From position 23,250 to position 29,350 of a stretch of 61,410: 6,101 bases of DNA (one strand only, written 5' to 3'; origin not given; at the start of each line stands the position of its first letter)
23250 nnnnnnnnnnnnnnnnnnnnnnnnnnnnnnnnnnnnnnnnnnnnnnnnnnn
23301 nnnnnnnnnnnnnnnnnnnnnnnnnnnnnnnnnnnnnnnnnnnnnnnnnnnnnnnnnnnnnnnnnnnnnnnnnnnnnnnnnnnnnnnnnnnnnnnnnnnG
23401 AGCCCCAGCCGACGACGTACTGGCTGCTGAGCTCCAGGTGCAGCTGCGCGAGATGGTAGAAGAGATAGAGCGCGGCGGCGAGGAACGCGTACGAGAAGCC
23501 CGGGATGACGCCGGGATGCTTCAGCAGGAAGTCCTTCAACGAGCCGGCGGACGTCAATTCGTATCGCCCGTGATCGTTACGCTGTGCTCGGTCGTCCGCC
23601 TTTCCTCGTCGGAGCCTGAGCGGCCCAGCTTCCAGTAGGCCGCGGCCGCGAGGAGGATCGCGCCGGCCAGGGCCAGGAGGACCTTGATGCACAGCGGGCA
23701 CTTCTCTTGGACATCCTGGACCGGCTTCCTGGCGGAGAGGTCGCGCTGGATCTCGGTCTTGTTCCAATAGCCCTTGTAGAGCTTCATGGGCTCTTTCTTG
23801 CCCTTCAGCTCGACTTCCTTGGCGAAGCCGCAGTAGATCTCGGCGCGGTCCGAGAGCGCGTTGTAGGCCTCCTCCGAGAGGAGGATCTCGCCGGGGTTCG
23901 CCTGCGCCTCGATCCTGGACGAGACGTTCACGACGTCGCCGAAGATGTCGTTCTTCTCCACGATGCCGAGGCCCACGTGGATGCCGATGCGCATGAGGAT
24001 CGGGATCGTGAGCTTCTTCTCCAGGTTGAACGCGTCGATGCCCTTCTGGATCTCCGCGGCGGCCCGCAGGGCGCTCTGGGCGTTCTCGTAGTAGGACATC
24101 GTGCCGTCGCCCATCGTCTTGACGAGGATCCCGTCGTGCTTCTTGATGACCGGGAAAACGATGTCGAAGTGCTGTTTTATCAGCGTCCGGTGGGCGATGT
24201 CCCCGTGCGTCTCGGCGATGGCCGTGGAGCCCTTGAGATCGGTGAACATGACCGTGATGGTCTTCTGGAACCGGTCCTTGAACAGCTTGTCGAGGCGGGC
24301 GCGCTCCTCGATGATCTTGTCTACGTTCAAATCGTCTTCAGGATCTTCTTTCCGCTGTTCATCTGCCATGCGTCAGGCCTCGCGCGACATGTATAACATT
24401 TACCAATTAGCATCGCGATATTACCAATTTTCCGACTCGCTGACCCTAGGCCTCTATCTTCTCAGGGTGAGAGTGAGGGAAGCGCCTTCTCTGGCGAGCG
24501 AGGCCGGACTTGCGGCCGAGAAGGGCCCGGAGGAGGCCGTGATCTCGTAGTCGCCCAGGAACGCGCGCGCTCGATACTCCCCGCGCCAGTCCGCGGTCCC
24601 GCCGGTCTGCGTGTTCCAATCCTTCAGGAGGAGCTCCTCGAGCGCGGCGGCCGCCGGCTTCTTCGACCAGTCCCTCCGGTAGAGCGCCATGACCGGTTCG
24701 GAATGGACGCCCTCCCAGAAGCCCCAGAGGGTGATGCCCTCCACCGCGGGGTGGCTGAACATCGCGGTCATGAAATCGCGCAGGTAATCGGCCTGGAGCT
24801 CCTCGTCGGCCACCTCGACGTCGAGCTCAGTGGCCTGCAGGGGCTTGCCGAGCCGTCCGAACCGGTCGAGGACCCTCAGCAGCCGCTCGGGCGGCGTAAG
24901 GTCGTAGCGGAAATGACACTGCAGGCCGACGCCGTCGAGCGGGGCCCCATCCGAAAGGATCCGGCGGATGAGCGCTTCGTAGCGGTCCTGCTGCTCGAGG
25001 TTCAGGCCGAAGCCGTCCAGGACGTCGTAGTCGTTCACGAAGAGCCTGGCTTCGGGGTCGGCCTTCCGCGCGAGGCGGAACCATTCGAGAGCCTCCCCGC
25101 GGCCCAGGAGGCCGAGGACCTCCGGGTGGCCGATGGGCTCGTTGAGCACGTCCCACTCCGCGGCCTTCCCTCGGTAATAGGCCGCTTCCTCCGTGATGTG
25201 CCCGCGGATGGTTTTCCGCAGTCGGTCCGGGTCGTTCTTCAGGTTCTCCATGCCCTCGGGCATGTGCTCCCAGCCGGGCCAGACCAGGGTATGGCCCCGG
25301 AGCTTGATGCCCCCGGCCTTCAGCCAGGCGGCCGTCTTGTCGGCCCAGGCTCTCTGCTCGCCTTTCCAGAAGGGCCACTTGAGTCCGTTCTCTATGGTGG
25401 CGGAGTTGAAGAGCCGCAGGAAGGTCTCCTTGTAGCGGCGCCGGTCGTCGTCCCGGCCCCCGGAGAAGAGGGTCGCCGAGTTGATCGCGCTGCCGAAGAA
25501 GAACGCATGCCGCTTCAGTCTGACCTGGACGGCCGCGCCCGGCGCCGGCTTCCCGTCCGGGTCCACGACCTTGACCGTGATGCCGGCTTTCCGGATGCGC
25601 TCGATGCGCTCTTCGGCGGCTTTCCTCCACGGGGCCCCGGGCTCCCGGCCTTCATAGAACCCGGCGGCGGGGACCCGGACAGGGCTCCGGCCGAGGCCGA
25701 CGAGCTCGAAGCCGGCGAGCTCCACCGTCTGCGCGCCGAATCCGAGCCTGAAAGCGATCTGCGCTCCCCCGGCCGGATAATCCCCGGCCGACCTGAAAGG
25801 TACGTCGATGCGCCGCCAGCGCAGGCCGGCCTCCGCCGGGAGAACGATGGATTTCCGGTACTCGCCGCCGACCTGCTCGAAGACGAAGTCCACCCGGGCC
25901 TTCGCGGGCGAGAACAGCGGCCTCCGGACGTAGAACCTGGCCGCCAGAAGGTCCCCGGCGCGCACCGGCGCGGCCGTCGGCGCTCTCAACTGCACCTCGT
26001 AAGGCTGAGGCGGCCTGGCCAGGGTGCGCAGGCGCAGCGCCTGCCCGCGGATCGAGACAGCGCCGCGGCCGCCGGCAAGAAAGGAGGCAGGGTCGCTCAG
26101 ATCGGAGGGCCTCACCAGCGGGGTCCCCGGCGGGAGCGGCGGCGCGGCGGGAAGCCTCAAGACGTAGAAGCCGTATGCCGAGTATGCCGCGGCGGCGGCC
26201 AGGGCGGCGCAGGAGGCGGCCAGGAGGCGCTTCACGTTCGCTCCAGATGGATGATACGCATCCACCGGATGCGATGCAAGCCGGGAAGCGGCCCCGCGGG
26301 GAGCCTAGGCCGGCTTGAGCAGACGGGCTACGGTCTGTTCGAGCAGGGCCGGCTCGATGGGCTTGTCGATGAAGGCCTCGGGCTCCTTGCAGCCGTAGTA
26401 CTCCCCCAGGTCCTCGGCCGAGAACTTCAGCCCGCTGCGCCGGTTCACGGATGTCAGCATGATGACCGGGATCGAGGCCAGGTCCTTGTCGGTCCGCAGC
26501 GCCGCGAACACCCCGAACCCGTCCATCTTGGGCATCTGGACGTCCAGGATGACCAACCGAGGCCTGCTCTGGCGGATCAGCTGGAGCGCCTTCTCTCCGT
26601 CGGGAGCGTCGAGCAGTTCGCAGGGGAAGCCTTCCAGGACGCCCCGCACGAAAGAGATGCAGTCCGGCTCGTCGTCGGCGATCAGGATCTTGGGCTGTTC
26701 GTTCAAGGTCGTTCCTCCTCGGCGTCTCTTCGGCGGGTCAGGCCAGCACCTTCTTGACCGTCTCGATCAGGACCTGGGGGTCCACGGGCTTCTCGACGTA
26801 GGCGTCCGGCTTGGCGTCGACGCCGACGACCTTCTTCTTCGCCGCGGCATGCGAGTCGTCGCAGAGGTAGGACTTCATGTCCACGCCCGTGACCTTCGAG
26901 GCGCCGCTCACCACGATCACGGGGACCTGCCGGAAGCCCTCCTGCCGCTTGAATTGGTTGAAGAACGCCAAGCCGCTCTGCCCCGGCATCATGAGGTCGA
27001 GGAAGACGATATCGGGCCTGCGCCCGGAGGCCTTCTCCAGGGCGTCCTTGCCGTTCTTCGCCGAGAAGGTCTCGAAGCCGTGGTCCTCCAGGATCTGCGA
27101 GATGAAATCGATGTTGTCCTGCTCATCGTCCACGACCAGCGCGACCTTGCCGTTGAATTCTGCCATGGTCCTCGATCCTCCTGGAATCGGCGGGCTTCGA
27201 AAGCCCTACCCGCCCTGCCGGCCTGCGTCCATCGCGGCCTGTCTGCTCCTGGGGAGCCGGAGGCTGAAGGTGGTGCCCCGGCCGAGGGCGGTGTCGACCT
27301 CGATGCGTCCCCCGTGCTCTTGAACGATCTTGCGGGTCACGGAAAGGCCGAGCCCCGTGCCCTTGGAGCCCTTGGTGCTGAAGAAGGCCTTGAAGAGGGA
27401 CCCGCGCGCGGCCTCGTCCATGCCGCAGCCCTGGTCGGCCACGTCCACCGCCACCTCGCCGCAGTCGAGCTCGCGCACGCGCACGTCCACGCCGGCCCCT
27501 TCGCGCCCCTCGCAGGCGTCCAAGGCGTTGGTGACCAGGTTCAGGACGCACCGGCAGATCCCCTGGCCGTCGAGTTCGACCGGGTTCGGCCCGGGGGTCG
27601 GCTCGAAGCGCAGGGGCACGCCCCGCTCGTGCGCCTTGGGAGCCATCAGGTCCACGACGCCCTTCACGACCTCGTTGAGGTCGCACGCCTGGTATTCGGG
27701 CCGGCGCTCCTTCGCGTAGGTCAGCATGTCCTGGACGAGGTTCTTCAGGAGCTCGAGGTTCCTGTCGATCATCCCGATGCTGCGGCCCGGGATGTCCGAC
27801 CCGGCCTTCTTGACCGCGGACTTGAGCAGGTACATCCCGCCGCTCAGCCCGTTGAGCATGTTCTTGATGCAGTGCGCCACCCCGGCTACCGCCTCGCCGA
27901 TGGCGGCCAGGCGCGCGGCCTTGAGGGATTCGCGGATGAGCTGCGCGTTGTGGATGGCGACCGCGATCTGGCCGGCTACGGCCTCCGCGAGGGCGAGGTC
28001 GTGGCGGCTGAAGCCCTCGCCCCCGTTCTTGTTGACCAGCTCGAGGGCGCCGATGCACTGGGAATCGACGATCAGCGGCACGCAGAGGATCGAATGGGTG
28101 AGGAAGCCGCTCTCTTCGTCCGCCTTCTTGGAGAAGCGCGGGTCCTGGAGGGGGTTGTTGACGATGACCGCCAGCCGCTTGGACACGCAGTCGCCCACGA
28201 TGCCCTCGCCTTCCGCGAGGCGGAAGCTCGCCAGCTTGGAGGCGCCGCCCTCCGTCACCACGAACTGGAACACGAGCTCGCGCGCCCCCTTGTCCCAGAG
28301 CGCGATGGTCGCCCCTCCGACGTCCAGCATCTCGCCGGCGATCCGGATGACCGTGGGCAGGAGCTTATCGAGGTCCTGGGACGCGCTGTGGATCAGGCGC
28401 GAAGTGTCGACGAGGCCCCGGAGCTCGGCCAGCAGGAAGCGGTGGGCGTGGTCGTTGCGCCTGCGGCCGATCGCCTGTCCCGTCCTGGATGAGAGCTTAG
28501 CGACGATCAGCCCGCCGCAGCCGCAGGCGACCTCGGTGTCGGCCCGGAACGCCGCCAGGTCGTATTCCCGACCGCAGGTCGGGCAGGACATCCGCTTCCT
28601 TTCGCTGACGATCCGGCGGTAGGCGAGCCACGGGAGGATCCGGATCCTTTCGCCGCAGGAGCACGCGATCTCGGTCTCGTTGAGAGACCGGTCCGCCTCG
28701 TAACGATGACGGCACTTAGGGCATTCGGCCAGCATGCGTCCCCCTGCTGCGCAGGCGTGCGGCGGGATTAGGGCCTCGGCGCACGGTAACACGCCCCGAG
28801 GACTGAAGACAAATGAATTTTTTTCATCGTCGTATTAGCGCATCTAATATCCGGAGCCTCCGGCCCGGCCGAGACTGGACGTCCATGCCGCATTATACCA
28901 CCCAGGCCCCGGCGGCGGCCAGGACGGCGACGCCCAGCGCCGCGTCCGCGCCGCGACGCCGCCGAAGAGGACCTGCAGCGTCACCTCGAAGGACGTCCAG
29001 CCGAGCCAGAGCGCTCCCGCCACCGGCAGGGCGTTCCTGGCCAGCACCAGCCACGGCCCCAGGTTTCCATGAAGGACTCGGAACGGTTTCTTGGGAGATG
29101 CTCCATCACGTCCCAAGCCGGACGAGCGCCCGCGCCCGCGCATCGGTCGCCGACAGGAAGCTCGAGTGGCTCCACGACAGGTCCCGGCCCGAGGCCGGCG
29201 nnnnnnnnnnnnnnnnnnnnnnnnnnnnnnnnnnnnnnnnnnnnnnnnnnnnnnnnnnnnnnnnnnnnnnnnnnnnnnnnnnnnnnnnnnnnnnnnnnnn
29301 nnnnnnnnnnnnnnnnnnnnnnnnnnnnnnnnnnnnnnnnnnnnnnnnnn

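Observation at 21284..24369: Class III adenylate/guanylate cyclase translationally coupled to BcsA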

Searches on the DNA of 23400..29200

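Call 70: search_rna_families(source=window, start=23400, end=29200, threshold=evalue, max_evalue=1)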
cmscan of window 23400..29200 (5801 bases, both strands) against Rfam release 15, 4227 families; matches with E-value up to 1: 0.
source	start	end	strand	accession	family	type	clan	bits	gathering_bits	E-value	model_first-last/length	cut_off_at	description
